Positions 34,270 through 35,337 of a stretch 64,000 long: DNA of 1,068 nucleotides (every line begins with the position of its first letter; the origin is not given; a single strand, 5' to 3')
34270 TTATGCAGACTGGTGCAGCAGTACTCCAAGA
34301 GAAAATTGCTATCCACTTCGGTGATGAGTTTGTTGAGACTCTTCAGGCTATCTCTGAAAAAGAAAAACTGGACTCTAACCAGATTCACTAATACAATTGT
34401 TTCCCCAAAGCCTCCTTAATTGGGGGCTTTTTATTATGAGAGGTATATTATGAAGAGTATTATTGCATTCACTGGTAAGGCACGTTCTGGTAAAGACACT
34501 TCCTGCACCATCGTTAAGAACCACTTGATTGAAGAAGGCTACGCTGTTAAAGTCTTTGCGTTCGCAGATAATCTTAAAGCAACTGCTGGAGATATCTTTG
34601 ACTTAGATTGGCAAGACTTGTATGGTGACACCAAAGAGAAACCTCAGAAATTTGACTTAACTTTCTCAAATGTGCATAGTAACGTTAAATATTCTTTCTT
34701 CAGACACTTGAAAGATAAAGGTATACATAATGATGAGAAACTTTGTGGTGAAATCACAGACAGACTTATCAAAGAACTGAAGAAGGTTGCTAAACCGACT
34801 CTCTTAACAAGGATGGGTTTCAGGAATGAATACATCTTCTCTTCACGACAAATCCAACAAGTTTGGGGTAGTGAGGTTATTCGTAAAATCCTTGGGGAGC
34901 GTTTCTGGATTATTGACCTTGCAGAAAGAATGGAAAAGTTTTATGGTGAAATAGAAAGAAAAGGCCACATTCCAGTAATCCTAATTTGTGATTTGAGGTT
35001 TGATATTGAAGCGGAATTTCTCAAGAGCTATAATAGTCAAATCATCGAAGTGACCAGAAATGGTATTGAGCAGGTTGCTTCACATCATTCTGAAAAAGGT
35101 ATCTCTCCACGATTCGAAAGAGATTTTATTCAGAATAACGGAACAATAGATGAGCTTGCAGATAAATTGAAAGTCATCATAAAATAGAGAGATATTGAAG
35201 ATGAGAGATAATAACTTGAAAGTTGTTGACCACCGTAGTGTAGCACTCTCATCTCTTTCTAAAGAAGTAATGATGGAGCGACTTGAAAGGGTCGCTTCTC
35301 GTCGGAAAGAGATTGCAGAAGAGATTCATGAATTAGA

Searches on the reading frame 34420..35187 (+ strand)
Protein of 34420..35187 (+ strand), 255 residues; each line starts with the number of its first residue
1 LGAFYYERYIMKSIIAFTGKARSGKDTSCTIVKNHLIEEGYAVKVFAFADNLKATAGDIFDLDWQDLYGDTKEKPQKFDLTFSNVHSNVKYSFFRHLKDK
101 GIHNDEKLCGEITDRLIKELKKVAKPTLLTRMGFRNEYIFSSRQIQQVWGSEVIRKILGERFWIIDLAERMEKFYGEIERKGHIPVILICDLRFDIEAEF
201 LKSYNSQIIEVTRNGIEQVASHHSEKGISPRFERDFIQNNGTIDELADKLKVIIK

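Call 92: search_protein_families(library=pfam, proteins=[window:34420-35187:+], max_evalue=0.01)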
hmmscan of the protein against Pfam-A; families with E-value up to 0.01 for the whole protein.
window:34420-35187:+ (255 aa): 2 families
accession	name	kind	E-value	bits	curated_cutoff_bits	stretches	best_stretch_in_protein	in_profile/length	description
PF21448.3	DNMK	-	4.6e-21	75.9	27.1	1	14-249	2-232/232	Deoxynucleotide monophosphate kinase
PF04275.20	P-mevalo_kinase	-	0.00012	22.4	33.8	1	17-94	1-78/114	Phosphomevalonate kinase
